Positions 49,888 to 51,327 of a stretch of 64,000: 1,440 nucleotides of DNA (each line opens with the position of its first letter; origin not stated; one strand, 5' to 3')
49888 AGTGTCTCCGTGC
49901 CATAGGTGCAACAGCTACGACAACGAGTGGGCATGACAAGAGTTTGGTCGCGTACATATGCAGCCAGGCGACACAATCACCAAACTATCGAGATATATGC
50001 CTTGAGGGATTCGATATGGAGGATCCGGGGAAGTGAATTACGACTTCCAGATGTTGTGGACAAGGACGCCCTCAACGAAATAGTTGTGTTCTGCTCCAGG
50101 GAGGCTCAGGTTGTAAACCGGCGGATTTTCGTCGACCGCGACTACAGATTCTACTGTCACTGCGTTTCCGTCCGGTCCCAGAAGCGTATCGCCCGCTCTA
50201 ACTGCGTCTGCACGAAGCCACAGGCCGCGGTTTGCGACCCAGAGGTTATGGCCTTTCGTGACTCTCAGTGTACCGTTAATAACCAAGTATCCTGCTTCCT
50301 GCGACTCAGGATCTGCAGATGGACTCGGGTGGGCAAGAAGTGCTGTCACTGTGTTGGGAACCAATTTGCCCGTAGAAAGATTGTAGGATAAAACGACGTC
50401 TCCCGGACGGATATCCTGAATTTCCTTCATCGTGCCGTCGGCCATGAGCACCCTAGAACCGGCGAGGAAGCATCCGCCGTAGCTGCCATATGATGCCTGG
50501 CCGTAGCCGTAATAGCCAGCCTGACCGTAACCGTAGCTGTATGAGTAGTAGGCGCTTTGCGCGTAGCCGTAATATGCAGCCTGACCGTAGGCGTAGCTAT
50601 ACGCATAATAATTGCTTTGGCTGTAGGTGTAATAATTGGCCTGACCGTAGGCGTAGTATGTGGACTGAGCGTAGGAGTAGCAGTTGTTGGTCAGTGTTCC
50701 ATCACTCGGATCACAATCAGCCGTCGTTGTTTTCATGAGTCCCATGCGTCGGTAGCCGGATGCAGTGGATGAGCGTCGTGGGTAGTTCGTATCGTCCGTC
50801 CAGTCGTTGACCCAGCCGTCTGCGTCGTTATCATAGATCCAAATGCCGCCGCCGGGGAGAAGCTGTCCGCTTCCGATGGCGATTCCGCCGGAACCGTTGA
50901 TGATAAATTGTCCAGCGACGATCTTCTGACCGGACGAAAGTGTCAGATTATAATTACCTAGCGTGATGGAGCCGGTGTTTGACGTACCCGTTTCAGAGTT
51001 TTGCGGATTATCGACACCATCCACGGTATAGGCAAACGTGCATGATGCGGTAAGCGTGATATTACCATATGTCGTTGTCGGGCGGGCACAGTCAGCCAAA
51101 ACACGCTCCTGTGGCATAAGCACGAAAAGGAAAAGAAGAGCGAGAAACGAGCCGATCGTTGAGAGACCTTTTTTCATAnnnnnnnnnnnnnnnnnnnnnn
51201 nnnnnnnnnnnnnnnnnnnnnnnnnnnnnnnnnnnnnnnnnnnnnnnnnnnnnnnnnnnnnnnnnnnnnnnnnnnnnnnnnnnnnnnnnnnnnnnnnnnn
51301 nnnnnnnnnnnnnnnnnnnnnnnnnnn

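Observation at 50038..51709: Hint (intein-like) domain protein with Tyr-rich repeat tract embedded antisense within the paralog array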

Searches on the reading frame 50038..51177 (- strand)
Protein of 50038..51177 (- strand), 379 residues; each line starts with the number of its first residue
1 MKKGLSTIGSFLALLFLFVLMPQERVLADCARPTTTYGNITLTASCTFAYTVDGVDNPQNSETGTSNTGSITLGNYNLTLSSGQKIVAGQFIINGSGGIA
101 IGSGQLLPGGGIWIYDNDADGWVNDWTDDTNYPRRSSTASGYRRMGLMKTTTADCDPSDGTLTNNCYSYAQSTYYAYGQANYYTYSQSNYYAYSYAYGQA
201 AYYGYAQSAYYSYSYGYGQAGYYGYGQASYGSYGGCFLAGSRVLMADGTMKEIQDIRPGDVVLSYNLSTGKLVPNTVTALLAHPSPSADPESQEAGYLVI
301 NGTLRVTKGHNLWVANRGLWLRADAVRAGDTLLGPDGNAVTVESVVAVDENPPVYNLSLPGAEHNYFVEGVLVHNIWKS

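Call 3: search_protein_families(library=pfam, proteins=[window:50038-51177:-], max_evalue=0.1)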
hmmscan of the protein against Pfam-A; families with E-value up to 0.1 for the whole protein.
window:50038-51177:- (379 aa): 6 families
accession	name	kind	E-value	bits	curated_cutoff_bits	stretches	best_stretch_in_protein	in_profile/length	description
PF07591.16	PT-HINT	-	3.5e-13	50.4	27.7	1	244-375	3-136/137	Pretoxin HINT domain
PF01079.26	Hint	-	1.5e-07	31.7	29.7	1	231-317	8-91/213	Hint module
PF14890.11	Intein_splicing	-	1.4e-05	25.4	35.8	1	339-375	120-155/155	Intein splicing domain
PF05203.21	Hom_end_hint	-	1.5e-05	25.6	32.1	1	236-264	1-29/228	Hom_end-associated Hint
PF14623.11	Vint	-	0.00072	19.8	27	1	235-283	1-43/166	Hint-domain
PF13403.11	Hint_2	-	0.032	15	28.4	1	236-315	2-86/147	Hint domain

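Call 4: search_protein_families(library=ncbifam, proteins=[window:50038-51177:-], max_evalue=0.1)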
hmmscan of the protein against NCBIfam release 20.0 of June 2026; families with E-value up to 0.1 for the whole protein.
window:50038-51177:- (379 aa): 2 families
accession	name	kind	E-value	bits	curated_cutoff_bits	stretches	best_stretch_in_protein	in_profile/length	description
NF038136.1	rSAM_Rv_intein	exception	0.0016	17.4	700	1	236-285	76-124/574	intein-containing Rv2578c family radical SAM protein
TIGR01443.1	intein_Cterm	domain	0.063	13.6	15.6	1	353-375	1-23/24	intein C-terminal splicing region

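Call 8: find_homologous_proteins(query=window:50038-51177:-, max_evalue=0.001)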
Query window:50038-51177:- (379 aa): 60 proteins with E <= 0.001 among 5798 candidates.
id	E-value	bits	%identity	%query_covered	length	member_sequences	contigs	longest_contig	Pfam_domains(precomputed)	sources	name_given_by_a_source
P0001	8.2e-237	803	95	100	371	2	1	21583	PF07591.16,PF05203.22,PF01079.26,PF14890.12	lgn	-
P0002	2.3e-177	608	67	100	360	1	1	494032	PF07591.16,PF05203.22,PF01079.26,PF14890.12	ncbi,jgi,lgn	-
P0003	7.1e-169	580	70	94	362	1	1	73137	PF07591.16,PF05203.22,PF01079.26,PF14890.12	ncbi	-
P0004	2.1e-119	417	54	97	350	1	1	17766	PF07591.16,PF05203.22,PF01079.26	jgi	jgi:hypothetical protein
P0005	8.1e-119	415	55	94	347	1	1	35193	PF07591.16,PF05203.22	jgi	jgi:hypothetical protein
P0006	3.7e-117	410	51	100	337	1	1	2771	PF07591.16,PF05203.22,PF01079.26,PF14890.12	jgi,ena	-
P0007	4.6e-75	271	43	96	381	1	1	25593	PF07591.16,PF05203.22,PF01079.26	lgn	-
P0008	7.7e-75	270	43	88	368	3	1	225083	PF07591.16,PF05203.22,PF01079.26,PF14890.12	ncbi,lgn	-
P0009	1.1e-73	267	40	99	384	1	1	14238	PF07591.16,PF05203.22,PF01079.26,PF14890.12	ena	-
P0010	1.3e-71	260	41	97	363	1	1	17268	PF07591.16,PF05203.22,PF01079.26,PF14890.12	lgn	-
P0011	2.1e-68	249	40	97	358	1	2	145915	PF07591.16,PF05203.22,PF01079.26,PF14890.12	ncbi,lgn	-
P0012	1.6e-66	243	40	45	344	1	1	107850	PF07591.16,PF14623.12,PF05203.22,PF01079.26,PF14890.12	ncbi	-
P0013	1.4e-65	240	39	99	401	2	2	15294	PF07591.16,PF05203.22,PF01079.26,PF14890.12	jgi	-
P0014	2.8e-60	222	41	75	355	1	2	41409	PF07591.16,PF05203.22,PF14890.12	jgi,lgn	jgi:hypothetical protein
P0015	2.9e-60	222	42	90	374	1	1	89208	PF07591.16,PF14623.12,PF01079.26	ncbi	-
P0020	2.0e-53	200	34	99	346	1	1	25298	PF07591.16,PF14890.12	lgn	-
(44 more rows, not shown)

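Call 11: find_encoding_contigs(protein=P0002, flank=8000, max_places=3)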
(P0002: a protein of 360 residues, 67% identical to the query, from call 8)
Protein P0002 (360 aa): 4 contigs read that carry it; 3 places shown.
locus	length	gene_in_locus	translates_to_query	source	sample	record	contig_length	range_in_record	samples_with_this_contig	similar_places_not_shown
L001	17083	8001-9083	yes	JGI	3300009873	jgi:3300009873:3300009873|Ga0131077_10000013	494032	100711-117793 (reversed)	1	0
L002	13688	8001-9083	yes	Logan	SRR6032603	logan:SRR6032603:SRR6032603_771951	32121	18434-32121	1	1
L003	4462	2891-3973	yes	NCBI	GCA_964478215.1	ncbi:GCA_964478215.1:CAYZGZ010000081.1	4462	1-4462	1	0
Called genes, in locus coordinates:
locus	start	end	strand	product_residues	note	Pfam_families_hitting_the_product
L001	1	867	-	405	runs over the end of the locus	-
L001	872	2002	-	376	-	-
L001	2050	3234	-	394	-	-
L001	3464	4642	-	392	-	-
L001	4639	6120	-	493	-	-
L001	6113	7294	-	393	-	-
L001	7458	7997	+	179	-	-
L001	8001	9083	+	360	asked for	PF01079:Hint (weak), PF05203:Hom_end_hint (weak), PF07591:PT-HINT, PF14890:Intein_splicing (faint)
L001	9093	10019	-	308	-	-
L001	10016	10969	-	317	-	-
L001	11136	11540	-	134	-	-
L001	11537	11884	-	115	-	-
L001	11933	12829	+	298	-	PF00560:LRR_1 (faint), PF23598:LRR_14, PF12799:LRR_4 (weak), PF13855:LRR_8, PF23598:LRR_14 (weak)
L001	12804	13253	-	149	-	-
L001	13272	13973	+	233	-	-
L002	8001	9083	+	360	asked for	PF01079:Hint (weak), PF05203:Hom_end_hint (weak), PF07591:PT-HINT, PF14890:Intein_splicing (faint)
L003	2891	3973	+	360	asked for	PF01079:Hint (weak), PF05203:Hom_end_hint (weak), PF07591:PT-HINT, PF14890:Intein_splicing (faint)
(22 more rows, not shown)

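Call 12: find_encoding_contigs(protein=P0008, flank=8000, max_places=3)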
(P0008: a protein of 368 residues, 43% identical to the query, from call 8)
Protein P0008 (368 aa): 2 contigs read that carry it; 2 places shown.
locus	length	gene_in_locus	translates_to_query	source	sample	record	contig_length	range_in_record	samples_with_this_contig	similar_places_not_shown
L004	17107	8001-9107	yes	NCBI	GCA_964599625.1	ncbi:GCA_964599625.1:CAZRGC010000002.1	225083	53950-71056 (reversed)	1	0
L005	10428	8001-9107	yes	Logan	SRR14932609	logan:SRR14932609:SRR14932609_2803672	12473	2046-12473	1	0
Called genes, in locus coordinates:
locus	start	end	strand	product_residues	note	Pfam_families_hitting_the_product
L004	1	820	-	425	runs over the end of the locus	-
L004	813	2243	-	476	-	-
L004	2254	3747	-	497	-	PF13473:Cupredoxin_1 (weak)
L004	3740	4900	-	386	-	-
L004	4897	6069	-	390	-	-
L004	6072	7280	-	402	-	-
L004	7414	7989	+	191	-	-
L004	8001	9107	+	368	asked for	PF01079:Hint (weak), PF05203:Hom_end_hint (faint), PF07591:PT-HINT, PF14890:Intein_splicing (faint)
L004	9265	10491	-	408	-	-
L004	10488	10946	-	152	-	PF23951:DUF7282 (weak)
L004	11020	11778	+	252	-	PF23286:LRR_13 (faint), PF23598:LRR_14, PF12799:LRR_4 (weak), PF13855:LRR_8, PF23598:LRR_14, PF12799:LRR_4 (weak), PF13855:LRR_8, PF12799:LRR_4 (weak), +1 more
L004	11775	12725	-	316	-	-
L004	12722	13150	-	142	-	-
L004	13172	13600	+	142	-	PF07884:VKOR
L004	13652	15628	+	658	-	PF00515:TPR_1 (faint), PF07719:TPR_2 (faint), PF14559:TPR_19 (faint), PF13424:TPR_12 (faint), PF13431:TPR_17 (faint), PF13181:TPR_8 (faint), PF13414:TPR_11, PF13432:TPR_16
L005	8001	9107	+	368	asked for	PF01079:Hint (weak), PF05203:Hom_end_hint (faint), PF07591:PT-HINT, PF14890:Intein_splicing (faint)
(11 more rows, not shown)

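Call 13: find_encoding_contigs(protein=P0012, flank=8000, max_places=2)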
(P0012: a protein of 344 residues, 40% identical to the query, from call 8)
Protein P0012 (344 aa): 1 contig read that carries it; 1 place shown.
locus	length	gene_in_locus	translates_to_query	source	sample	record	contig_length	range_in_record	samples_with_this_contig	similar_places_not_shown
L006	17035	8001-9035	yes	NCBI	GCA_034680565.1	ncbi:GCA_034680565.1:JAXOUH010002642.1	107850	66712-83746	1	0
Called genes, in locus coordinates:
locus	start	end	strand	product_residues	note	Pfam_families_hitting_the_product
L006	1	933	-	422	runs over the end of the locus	-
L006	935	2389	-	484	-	-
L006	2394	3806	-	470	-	-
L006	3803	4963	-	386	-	-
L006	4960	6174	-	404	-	-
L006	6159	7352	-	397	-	-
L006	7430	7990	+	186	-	-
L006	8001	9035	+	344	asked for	PF01079:Hint (weak), PF05203:Hom_end_hint (faint), PF14623:Vint, PF07591:PT-HINT, PF14890:Intein_splicing (faint)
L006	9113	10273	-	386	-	-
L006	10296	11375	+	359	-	-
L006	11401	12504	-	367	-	-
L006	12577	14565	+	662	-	PF13522:GATase_6, PF13537:GATase_7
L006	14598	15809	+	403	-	-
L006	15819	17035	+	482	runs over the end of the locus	PF13231:PMT_2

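Call 14: find_encoding_contigs(protein=P0014, flank=8000, max_places=2)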
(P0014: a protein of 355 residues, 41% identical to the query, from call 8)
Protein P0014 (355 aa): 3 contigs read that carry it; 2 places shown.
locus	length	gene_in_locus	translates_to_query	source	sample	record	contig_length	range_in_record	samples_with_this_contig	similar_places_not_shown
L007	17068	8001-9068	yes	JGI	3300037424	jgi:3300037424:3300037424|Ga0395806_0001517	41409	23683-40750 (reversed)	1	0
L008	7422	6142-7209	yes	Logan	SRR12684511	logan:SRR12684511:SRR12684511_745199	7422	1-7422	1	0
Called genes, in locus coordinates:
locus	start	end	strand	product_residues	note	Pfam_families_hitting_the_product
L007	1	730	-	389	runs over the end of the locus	-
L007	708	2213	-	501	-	-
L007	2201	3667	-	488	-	-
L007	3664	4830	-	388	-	-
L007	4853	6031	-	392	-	-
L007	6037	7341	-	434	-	-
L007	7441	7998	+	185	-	-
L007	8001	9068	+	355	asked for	PF05203:Hom_end_hint (weak), PF07591:PT-HINT, PF14890:Intein_splicing (faint)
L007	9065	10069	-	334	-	-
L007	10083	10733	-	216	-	-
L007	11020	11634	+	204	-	PF23598:LRR_14, PF00560:LRR_1 (faint), PF13855:LRR_8 (weak), PF23598:LRR_14, PF12799:LRR_4 (weak), PF13855:LRR_8, PF12799:LRR_4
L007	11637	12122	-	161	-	-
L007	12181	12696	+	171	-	PF23951:DUF7282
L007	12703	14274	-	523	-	-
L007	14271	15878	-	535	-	PF13231:PMT_2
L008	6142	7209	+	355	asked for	PF05203:Hom_end_hint (weak), PF07591:PT-HINT, PF14890:Intein_splicing (faint)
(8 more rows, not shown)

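Call 15: find_encoding_contigs(protein=P0020, flank=8000, max_places=2)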
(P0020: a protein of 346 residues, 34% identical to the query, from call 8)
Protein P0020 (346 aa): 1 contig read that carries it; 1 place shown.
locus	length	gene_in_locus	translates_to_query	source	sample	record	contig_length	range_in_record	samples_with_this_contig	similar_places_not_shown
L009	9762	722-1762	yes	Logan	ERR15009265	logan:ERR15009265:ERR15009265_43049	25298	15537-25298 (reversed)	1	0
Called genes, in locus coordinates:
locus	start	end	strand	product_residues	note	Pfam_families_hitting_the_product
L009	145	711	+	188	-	-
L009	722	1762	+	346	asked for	PF07591:PT-HINT, PF14890:Intein_splicing (faint)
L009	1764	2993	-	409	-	-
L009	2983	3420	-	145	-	PF23951:DUF7282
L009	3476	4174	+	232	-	PF23598:LRR_14, PF12799:LRR_4, PF13855:LRR_8, PF12799:LRR_4, PF23598:LRR_14, PF12799:LRR_4, PF13855:LRR_8, PF12799:LRR_4, +6 more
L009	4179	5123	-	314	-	-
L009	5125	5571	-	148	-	-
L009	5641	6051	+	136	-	PF07884:VKOR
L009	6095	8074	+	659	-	PF21033:RMD1-3 (faint), PF13432:TPR_16 (faint), PF13176:TPR_7 (faint), PF00515:TPR_1 (faint), PF07719:TPR_2 (faint), PF13414:TPR_11 (weak), PF14559:TPR_19 (weak), PF13424:TPR_12 (weak), +1 more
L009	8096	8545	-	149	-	-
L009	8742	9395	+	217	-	PF08239:SH3_3 (weak)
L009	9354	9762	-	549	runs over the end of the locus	-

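Call 16: find_encoding_contigs(protein=P0013, flank=8000, max_places=2)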
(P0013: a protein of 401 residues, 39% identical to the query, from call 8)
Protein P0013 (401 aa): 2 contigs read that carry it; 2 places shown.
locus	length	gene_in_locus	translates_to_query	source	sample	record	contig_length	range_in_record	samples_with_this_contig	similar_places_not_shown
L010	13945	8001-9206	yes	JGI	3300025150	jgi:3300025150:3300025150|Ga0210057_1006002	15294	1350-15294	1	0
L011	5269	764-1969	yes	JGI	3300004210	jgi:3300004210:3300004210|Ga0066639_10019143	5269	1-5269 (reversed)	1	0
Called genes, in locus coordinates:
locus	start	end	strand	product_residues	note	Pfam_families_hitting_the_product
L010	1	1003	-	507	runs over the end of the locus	-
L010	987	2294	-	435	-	-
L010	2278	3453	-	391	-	-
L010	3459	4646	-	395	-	-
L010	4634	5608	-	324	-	-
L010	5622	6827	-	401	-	-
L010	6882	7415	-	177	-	-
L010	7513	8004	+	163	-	-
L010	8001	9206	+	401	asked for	PF01079:Hint, PF05203:Hom_end_hint (weak), PF07591:PT-HINT, PF14890:Intein_splicing (weak)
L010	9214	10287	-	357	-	-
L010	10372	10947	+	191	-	-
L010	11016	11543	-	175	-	PF23951:DUF7282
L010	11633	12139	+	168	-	PF00560:LRR_1 (faint), PF23598:LRR_14, PF13855:LRR_8, PF12799:LRR_4 (weak)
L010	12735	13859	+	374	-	PF13173:AAA_14, PF13635:DUF4143, PF08279:HTH_11 (weak)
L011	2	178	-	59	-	?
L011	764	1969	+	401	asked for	PF01079:Hint, PF05203:Hom_end_hint (weak), PF07591:PT-HINT, PF14890:Intein_splicing (weak)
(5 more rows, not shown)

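Call 18: predict_structure(alignment_id=A1)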
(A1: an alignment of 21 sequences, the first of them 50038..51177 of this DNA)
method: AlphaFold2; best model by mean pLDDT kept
length: 379 residues; sequences in the alignment: 21
mean_pLDDT: 57.5   pTM: 0.42
mean pLDDT of the five models: 57.5, 56.4, 56.2, 55.6, 53.0
residues with pLDDT >= 90: 77; 70-90: 61; 50-70: 62; < 50: 179
segments of 3 or more residues with pLDDT < 50: 21-37, 50-67, 100-233, 289-291, 377-379
pLDDT, mean of each block of 10 residues (from residue 1): 63 76 38 46 59 37 44 61 53 54 47 41 36 39 36 30 27 24 24 22 21 21 25 69 96 94 91 89 62 70 89 90 90 93 91 82 86 70
secondary structure, 60 per line:
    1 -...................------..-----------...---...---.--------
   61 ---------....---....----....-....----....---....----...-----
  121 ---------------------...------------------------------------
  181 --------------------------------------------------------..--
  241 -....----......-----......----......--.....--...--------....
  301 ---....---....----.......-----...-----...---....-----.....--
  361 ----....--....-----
elements in order: H2-20 E40-42 E46-48 E70-73 E77-80 E85-88 E90-93 E98-101 E105-108 E113-115 E142-144 E242-245 E250-252 E261-266 E271-276 E279-283 E297-300 E304-307 E311-314 E319-322 E331-333 E339-341 E345-348 E354-358 E365-368 E371-374
